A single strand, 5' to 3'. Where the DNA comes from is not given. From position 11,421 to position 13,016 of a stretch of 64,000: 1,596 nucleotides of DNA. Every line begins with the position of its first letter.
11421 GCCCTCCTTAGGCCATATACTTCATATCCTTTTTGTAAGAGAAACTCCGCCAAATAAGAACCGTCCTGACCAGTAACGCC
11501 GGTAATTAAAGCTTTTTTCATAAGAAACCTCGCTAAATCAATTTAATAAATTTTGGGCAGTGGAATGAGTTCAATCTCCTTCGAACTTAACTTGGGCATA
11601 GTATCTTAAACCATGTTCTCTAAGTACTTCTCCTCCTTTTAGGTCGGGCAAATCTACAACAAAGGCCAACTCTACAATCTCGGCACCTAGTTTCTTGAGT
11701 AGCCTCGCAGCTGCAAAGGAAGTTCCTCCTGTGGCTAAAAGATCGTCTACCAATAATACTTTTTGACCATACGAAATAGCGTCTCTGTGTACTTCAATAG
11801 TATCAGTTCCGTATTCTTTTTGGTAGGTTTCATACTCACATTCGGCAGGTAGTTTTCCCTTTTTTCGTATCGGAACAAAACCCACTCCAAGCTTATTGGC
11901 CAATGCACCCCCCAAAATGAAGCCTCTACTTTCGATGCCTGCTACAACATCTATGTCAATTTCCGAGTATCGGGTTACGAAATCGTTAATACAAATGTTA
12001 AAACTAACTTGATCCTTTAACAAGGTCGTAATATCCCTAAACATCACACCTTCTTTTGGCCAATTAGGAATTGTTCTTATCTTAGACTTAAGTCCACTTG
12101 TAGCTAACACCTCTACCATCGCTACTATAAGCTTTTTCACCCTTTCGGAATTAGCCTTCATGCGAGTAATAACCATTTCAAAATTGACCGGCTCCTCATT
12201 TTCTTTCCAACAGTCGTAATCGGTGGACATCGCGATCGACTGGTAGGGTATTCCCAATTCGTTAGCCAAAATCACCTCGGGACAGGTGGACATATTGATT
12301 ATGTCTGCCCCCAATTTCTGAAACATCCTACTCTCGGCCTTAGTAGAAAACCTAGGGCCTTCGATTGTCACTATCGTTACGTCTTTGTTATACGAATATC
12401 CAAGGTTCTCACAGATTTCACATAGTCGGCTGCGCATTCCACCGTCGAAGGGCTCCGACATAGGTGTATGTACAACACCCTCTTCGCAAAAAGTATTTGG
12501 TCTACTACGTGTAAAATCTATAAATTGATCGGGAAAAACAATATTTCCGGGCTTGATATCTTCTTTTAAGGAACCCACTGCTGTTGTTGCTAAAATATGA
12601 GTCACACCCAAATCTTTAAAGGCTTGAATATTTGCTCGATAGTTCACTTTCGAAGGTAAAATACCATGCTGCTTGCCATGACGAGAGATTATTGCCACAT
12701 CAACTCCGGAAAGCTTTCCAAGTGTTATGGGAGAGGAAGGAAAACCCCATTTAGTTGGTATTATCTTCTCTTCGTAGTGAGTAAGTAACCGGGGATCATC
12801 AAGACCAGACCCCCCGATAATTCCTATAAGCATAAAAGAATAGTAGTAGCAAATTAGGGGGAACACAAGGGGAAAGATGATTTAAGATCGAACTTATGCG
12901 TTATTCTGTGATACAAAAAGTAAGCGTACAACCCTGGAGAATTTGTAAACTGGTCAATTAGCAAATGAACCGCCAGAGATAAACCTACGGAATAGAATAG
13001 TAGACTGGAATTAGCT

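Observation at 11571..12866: MTAP/PNP-APRT fusion protein embedded in the glycan operon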

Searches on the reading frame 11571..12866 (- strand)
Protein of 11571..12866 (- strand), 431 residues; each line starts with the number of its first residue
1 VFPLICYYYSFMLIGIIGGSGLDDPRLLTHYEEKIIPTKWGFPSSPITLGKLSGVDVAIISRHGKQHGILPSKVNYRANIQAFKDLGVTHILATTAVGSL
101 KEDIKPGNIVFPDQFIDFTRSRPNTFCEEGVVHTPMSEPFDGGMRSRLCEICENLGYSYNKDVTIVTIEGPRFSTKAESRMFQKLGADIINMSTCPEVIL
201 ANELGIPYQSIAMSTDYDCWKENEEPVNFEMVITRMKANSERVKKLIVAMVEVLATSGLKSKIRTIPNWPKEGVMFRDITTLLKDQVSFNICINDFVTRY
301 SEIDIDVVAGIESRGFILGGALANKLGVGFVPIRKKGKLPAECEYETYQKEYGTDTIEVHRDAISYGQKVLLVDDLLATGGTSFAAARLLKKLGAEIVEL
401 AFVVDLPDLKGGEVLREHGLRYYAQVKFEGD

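Call 3: search_protein_families(library=pfam, proteins=[window:11571-12866:-], max_evalue=0.01)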
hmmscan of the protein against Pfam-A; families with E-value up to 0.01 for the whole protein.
window:11571-12866:- (431 aa): 3 families
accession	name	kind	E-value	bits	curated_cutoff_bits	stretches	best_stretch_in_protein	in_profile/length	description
PF01048.26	PNP_UDP_1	-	1e-44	153.1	25.1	1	14-252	2-233/233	Phosphorylase superfamily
PF00156.33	Pribosyltran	-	8.1e-17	61.4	26.3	1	303-407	28-127/158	Phosphoribosyl transferase domain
PF14681.12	UPRTase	-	0.0019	18.2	27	1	367-403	120-156/206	Uracil phosphoribosyltransferase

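Call 4: search_protein_families(library=ncbifam, proteins=[window:11571-12866:-], max_evalue=0.001)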
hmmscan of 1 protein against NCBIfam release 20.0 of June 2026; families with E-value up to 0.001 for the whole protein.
window:11571-12866:- (431 aa): 33 families (the best 25 are shown)
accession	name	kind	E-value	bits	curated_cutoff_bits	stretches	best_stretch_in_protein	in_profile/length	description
TIGR01694.1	MTAP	equivalog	4.6e-87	291.4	274.85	1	14-252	2-239/240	S-methyl-5'-thioadenosine phosphorylase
NF006334.0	PRK08564.1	equivalog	2.5e-80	269.4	382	1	12-256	8-252/267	S-methyl-5'-thioadenosine phosphorylase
NF002634.0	PRK02304.1-3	equivalog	1.1e-74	250.1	170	1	256-430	7-181/182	adenine phosphoribosyltransferase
NF006492.0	PRK08931.1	equivalog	4.6e-71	239.6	437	1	13-256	5-249/291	S-methyl-5'-thioadenosine phosphorylase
NF005657.0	PRK07432.1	equivalog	3.4e-66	223.3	453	1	13-262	5-258/291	S-methyl-5'-thioadenosine phosphorylase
NF005876.0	PRK07823.1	equivalog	6.5e-66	222.2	306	1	13-257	7-248/267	S-methyl-5'-thioadenosine phosphorylase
TIGR01090.1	apt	equivalog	1.5e-64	217.2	185.85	1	259-420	1-161/169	adenine phosphoribosyltransferase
NF002636.0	PRK02304.1-5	equivalog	5.8e-63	211.5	125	1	257-418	7-168/176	adenine phosphoribosyltransferase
NF002632.0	PRK02304.1-1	equivalog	1.7e-61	207.1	243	1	258-430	10-182/183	adenine phosphoribosyltransferase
NF006599.0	PRK09136.1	equivalog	6.3e-58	195.9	223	1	13-251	3-244/247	S-methyl-5'-thioinosine phosphorylase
NF002633.0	PRK02304.1-2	equivalog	6.3e-58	195.3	224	1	259-420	3-164/172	adenine phosphoribosyltransferase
NF006054.0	PRK08202.1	equivalog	2.7e-32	112.3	218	1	48-252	68-272/274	purine-nucleoside phosphorylase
NF009211.0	PRK12560.1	equivalog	2.4e-30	105.7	188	1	258-417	5-165/187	adenine phosphoribosyltransferase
TIGR01697.1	PNPH-PUNA-XAPA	subfamily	1e-26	93.8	197.1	1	46-251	42-246/247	inosine/guanosine/xanthosine phosphorylase family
TIGR01700.1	PNPH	equivalog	1.9e-24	86.4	293.35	1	47-251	43-248/249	purine nucleoside phosphorylase I, inosine and guanosine-specific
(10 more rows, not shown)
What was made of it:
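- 11574..12092 (-): APRT (type I phosphoribosyltransferase) domain, ORF aa 259-431. NF002634 and TIGR01090 above cut-off (call 4).
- On MTAP (EC 2.4.2.28; trimeric PNP-I family, TIGR01694): The PNP and MTIP models score below their cut-offs (call 4).
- On APRT (EC 2.4.2.7; type I PRT, TIGR01090/NF002634): NF002634 scores 250.1 against 170, and TIGR01090 scores 217.2 against 185.85 (call 4).
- Checked: NCBIfam scores are MTAP TIGR01694 291.4 bits (cut-off 274.85), APRT NF002634 250.1 (cut-off 170) and TIGR01090 217.2 (cut-off 185.85) (call 4).
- Domain and equivalog hits above the curated cut-offs (calls 3, 4).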

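Call 5: search_solved_structures(query=window:11571-12866:-, show_alignments=2)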
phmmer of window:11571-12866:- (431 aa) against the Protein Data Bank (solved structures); distinct sequences matched with E-value up to 0.001: 88 (the best 60 are shown).
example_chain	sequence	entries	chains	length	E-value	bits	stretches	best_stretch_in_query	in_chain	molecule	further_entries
1cb0_A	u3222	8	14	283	7.3e-80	272.1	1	12-269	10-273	PROTEIN (5'-DEOXY-5'-METHYLTHIOADENOSINE PHOSPHORYLASE) | 5'-Deoxy-5'-Methylthioadenosine Phosphorylase | 5'-methylthioadenosine phosphorylase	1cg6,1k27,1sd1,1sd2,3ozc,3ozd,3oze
5eub_A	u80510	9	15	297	8.5e-80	271.8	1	12-269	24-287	S-methyl-5'-thioadenosine phosphorylase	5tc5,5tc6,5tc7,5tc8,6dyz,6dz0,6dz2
1wta_A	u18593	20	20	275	2.1e-58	201.4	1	14-255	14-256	5'-methylthioadenosine phosphorylase | S-methyl-5'-thioadenosine phosphorylase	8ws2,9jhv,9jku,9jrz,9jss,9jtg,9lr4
9vs8_A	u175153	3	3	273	2.1e-58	201.4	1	14-255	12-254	S-methyl-5'-thioadenosine phosphorylase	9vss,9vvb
5f78_A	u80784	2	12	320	3e-58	200.9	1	7-255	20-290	Methylthioadenosine phosphorylase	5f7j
2a8y_A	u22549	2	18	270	4.1e-58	200.4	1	14-254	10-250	5'-methylthioadenosine phosphorylase (mtaP)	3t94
5f7z_A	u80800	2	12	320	7.8e-58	199.5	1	7-255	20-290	Methylthioadenosine phosphorylase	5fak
1v4n_A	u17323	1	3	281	1.1e-57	199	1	14-253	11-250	271aa long hypothetical 5'-methylthioadenosine phosphorylase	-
5f7o_A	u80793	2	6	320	1.5e-57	198.6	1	7-255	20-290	Methylthioadenosine phosphorylase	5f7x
4l5a_A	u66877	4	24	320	1.5e-57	198.6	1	7-255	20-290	S-methyl-5'-thioadenosine phosphorylase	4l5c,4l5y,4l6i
5f73_A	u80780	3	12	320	3.9e-57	197.2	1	7-255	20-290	Methylthioadenosine phosphorylase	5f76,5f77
4glf_A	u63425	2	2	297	1.2e-56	195.6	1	14-262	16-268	RsfP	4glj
4mb6_A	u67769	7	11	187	1e-51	179.3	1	259-430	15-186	Adenine phosphoribosyltransferase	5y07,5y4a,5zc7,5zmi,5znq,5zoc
5b6h_A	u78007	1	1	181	1.1e-51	179.2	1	259-430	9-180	Adenine phosphoribosyltransferase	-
7y94_A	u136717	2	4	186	1.2e-49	172.6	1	258-430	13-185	Adenine phosphoribosyltransferase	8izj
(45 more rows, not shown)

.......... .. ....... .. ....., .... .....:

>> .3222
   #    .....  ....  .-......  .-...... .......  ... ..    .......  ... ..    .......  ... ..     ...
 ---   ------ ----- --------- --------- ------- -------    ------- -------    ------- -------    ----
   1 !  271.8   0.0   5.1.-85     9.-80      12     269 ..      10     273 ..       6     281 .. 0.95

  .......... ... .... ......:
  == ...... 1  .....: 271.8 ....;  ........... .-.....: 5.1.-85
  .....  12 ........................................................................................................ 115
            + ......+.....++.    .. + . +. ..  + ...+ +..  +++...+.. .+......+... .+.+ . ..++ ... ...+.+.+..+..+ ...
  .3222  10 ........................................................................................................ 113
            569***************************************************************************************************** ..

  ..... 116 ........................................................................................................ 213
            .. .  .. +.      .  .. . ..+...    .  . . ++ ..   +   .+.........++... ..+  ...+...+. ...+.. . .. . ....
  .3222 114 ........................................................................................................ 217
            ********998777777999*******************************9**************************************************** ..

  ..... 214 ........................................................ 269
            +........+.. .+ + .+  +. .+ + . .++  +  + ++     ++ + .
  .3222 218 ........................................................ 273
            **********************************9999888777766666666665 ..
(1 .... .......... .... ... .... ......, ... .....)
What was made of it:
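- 12099..12833 (-): MTAP (trimeric PNP-family) domain, ORF aa 12-256. Pfam PNP_UDP_1, TIGR01694 above cut-off, human MTAP 1CB0 at E=7e-80 (calls 3, 4, 5).
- Closest known: S-methyl-5'-thioadenosine phosphorylase. Same: The protein passes the TIGR01694 equivalog cut-off (calls 4, 5).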

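Call 6: find_homologous_proteins(query=window:11571-12866:-, max_evalue=1e-10)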
Query window:11571-12866:- (431 aa): 8000 proteins with E <= 1e-10 among 8000 candidates; the best 120 are listed.
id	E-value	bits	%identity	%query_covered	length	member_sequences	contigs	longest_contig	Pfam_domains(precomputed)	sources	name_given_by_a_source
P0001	9.1e-291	982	100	100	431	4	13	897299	PF00156.34,PF01048.27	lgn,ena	-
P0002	2.1e-188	645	66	95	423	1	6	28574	PF00156.34,PF01048.27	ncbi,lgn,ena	-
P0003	5.2e-187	640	63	97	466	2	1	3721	PF00156.34,PF01048.27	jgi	-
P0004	1.5e-184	632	65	97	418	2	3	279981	PF00156.34,PF01048.27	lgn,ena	-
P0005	3.8e-184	631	64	95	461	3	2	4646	PF00156.34,PF01048.27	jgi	jgi:5'-methylthioadenosine phosphorylase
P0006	7.3e-184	630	65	97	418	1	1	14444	PF00156.34,PF01048.27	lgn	-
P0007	8.5e-184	629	65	97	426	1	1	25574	PF00156.34,PF01048.27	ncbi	-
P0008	1.3e-182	625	65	97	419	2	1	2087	PF00156.34,PF01048.27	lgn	-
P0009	3.0e-182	624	65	97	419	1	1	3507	PF00156.34,PF01048.27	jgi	-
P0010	1.4e-180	619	65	97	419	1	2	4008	PF00156.34,PF01048.27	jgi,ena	jgi:5'-methylthioadenosine phosphorylase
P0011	5.5e-178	610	66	97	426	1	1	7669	PF00156.34,PF01048.27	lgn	-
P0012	7.3e-177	607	63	97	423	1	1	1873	PF00156.34,PF01048.27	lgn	-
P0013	1.4e-176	606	64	95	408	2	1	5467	PF00156.34,PF01048.27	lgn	-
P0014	2.6e-176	605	64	95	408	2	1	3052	PF00156.34,PF01048.27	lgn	-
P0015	1.3e-175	602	62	97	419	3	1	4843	PF00156.34,PF01048.27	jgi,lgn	-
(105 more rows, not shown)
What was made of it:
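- On MTAP-APRT single-polypeptide fusion family (uncharacterised; annotated in databases only as MTAP): All 120 top relatives are fused (call 6).
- All 120 top database relatives carry both Pfam domains in one protein (call 6). More than 120 database clusters have the same one-protein architecture (call 6).
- Tried and rejected: The window is from a DPANN archaeon, as the names of the top protein hits suggested (call 6).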

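Call 13: find_encoding_contigs(protein=P0001, flank=10000, max_places=4)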
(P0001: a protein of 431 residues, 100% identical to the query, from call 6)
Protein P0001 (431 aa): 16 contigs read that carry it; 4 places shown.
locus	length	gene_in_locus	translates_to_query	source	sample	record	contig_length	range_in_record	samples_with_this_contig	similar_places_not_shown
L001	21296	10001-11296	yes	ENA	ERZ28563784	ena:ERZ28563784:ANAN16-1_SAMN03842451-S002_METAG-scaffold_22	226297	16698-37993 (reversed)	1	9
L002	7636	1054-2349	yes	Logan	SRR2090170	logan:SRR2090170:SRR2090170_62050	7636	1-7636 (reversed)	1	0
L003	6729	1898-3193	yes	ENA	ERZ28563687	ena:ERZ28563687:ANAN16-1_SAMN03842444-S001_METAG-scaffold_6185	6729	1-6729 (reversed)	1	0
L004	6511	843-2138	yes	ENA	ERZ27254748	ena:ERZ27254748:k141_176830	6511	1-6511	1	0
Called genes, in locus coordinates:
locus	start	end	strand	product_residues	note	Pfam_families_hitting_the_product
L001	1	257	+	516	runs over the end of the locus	PF13231:PMT_2 (weak)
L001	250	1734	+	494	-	PF13231:PMT_2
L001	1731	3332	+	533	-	PF13231:PMT_2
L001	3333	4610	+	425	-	PF01943:Polysacc_synt, PF13440:Polysacc_synt_3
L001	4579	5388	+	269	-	PF00535:Glycos_transf_2, PF10111:Glyco_tranf_2_2 (faint), PF13641:Glyco_tranf_2_3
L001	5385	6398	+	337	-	PF00535:Glycos_transf_2, PF13632:Glyco_trans_2_3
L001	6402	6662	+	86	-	PF13459:Fer4_15, PF13370:Fer4_13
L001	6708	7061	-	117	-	-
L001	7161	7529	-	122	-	-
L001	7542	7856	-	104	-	-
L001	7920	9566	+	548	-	PF02310:B12-binding (weak), PF04055:Radical_SAM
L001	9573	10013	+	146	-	-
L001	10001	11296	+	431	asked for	PF01048:PNP_UDP_1, PF00156:Pribosyltran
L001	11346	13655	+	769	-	PF01370:Epimerase, PF04321:RmlD_sub_bind, PF16363:GDP_Man_Dehyd, PF08421:Methyltransf_13, PF13489:Methyltransf_23, PF08484:Methyltransf_14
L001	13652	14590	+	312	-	PF01370:Epimerase, PF04321:RmlD_sub_bind, PF16363:GDP_Man_Dehyd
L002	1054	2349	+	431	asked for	PF01048:PNP_UDP_1, PF00156:Pribosyltran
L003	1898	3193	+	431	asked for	PF01048:PNP_UDP_1, PF00156:Pribosyltran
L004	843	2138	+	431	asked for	PF01048:PNP_UDP_1, PF00156:Pribosyltran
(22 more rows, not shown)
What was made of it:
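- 11571..12833 (-): Coding sequence of the bifunctional MTAP-APRT protein from the homologue-supported ATG start (420 aa plus stop). The identical gene is found on 16 contigs (call 13).
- On MTAP-APRT single-polypeptide fusion family (uncharacterised; annotated in databases only as MTAP): There are 16 identical contigs (call 13).
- The identical ORF is on 16 contigs from several assemblies (call 13). The identical 431-codon ORF is recovered on 16 contigs from at least four independent assemblies or samples (call 13). The gene is embedded in a sugar-tailoring cluster with rSAM and C-methyltransferase genes (calls 3, 13).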

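Call 14: find_related_loci(query=A1, collection=genome_contigs, flank=8000)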
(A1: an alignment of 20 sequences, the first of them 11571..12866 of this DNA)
Query A1 (431 aa) in genome_contigs; peptide patterns used: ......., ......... (x = any residue, [..] = any of these).
600 stretches matched a pattern (row limit reached: there are more); 592 encode a relative of the query (tblastn E <= 1e-3); the best 80 are kept; 80 distinct loci.
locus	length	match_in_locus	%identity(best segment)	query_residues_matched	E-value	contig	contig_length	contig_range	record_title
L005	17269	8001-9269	65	8-431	0e+0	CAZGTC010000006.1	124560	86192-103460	MAG TPA_asm: uncultured bacterium isolate binchicken_co191_156 genome assembly, contig: NODE_168_length_124560_cov_17.86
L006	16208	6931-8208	64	5-431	1e-178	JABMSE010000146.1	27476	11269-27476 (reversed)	MAG: Candidatus Saganbacteria bacterium isolate bin.592 k141_6786434, whole genome shotgun sequence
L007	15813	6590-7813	65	22-431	4e-177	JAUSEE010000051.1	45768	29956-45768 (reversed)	MAG: Candidatus Buchananbacteria bacterium isolate E14_maxbin.167 E14_k141_647516, whole genome shotgun sequence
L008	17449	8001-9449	55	1-431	5e-176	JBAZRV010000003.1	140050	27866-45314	MAG: Patescibacteria group bacterium isolate SO_2017_GW1_156 NODE_883_length_140050_cov_3.180535_OW334_2017, whole genom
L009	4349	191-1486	58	14-431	4e-161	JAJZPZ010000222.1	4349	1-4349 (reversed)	MAG: Nitrospirae bacterium isolate SKS1.bin28 NODE_36236_length_4349_cov_1.897205, whole genome shotgun sequence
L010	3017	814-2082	56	22-431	2e-163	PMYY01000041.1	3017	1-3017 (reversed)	MAG: Nitrospiraceae bacterium isolate fen_1308 73.20110800_E2M.9_contig_136711, whole genome shotgun sequence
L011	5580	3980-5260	55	1-431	4e-155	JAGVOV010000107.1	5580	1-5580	MAG: archaeon isolate DeMMO3_37 c_000000072624, whole genome shotgun sequence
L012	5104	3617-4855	59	8-416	5e-155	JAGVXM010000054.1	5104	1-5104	Candidatus Pacearchaeota archaeon isolate RIFCSPHIGHO2_01_FULL_33_47 rifcsphigho2_01_scaffold_139671, whole genome shotg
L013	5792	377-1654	56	8-429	1e-153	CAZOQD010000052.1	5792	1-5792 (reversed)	MAG TPA_asm: Candidatus Woesearchaeota archaeon isolate binchicken_co48_336 genome assembly, contig: NODE_23397_length_5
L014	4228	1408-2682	55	8-431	9e-155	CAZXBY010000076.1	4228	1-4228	MAG TPA_asm: Candidatus Woesearchaeota archaeon isolate binchicken_co49_137 genome assembly, contig: NODE_9197_length_42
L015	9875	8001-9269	57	22-431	1e-149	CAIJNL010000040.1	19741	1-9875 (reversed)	MAG: uncultured Nitrospiraceae bacterium isolate AlinenLipids_bin-2809 genome assembly, contig: bin-2809:40/48, whole ge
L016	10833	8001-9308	53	1-431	1e-148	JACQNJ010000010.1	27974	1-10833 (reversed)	MAG: Candidatus Woesearchaeota archaeon isolate NC_groundwater_1252_Ag_S-0.1um_33_315 S_p1_S3_coassembly_k141_622966, wh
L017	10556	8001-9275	54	14-431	2e-148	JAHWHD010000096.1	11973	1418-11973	MAG: Candidatus Woesearchaeota archaeon isolate FT1_799 k127_63420405, whole genome shotgun sequence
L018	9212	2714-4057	53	14-431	1e-145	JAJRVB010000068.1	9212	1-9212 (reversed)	MAG: Nitrospirae bacterium isolate Dive96_bin10.277 k141_1102146, whole genome shotgun sequence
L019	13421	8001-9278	54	9-431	2e-145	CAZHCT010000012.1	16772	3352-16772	MAG TPA_asm: Candidatus Woesearchaeota archaeon isolate SRP269290_co3_784 genome assembly, contig: NODE_3706_length_1677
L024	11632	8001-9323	50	14-431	7e-142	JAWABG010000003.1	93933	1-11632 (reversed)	MAG: Candidatus Woesearchaeota archaeon isolate JZ-4_201803_bins_322 JZ-4_201803_bins_322_scaffold_3, whole genome shotg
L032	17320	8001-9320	50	14-430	6e-135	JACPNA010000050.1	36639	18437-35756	MAG: Candidatus Woesearchaeota archaeon isolate NC_groundwater_563_Ag_S-0.1um_35_31 S35_SO-1_scaffold_577028, whole geno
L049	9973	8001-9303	59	1-431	1e-99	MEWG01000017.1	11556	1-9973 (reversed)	MAG: candidate division WWE3 bacterium RIFOXYD1_FULL_39_9 rifoxyd1_full_scaffold_2171, whole genome shotgun sequence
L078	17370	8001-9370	55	13-411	4e-87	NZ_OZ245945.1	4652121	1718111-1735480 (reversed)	MAG: Maridesulfovibrio sp. isolate 227629a5-9d24-4079-af3c-2046eb677fbc chromosome 1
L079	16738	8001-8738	54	14-255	5e-87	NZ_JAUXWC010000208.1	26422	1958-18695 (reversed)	MAG: Rhodoferax sp. isolate C15_maxbin.065_sub C15_k141_201065, whole genome shotgun sequence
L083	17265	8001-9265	56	14-431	5e-124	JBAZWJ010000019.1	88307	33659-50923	MAG: Desulfobacteraceae bacterium isolate SO_2017_GW1_28 NODE_1638_length_88307_cov_1.302710_OW334_2017, whole genome sh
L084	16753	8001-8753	55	4-251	2e-86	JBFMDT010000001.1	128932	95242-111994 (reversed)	MAG: Nanoarchaeota archaeon isolate MAG226 MAG226_1, whole genome shotgun sequence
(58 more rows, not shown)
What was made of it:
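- Tried and rejected: tblastn query coverage can be used as evidence of fusion (call 14).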

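Call 24: predict_structure(alignment_id=A1)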
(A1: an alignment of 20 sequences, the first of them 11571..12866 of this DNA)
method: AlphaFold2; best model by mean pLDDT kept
length: 431 residues; sequences in the alignment: 20
mean_pLDDT: 82.5   pTM: 0.59
mean pLDDT of the five models: 82.5, 77.1, 70.2, 64.1, 59.9
residues with pLDDT >= 90: 174; 70-90: 192; 50-70: 40; < 50: 25
segments of 3 or more residues with pLDDT < 50: 1-10, 258-260, 268-276
pLDDT, mean of each block of 10 residues (from residue 1): 34 83 73 90 91 88 82 86 93 91 90 82 64 62 93 96 85 81 89 76 90 85 77 83 91 66 48 50 72 88 94 88 91 88 88 86 92 91 95 96 88 94 82 40
secondary structure, 60 per line:
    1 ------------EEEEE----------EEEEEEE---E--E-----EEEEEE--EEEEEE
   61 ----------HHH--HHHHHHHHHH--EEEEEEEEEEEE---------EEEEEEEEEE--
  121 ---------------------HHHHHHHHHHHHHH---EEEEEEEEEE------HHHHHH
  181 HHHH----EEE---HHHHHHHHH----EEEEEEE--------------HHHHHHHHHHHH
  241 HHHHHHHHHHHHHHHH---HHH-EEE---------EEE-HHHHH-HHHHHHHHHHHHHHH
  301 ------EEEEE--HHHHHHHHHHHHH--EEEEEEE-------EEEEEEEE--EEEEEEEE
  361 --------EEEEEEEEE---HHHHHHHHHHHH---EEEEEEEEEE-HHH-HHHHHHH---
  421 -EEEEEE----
elements in order: E13-17 E28-34 E47-52 E55-60 H76-85 E88-99 E109-118 H142-155 E159-168 H175-184 E189-191 H195-203 E208-214 H229-256 E264-266 E276-278 H280-284 H286-300 E307-311 H314-326 E329-335 E343-350 E353-360 E369-377 H381-392 E396-405 H411-417 E422-427
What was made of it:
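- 12087..12104 (-): Junction or hinge (…L-A-T-S-G-L-K…) between the MTAP C-terminal helix and the APRT N-terminus. It occupies the position of the stop, Shine-Dalgarno region and start of the unfused gene pairs. Low pLDDT at aa 258-276 (call 24).
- On MTAP (EC 2.4.2.28; trimeric PNP-I family, TIGR01694): Only a monomer model was possible (call 24), and there was no assay.
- The AF2 model gives no defined inter-domain geometry (pTM 0.59, hinge pLDDT below 50, call 24), so channelling is conjecture.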
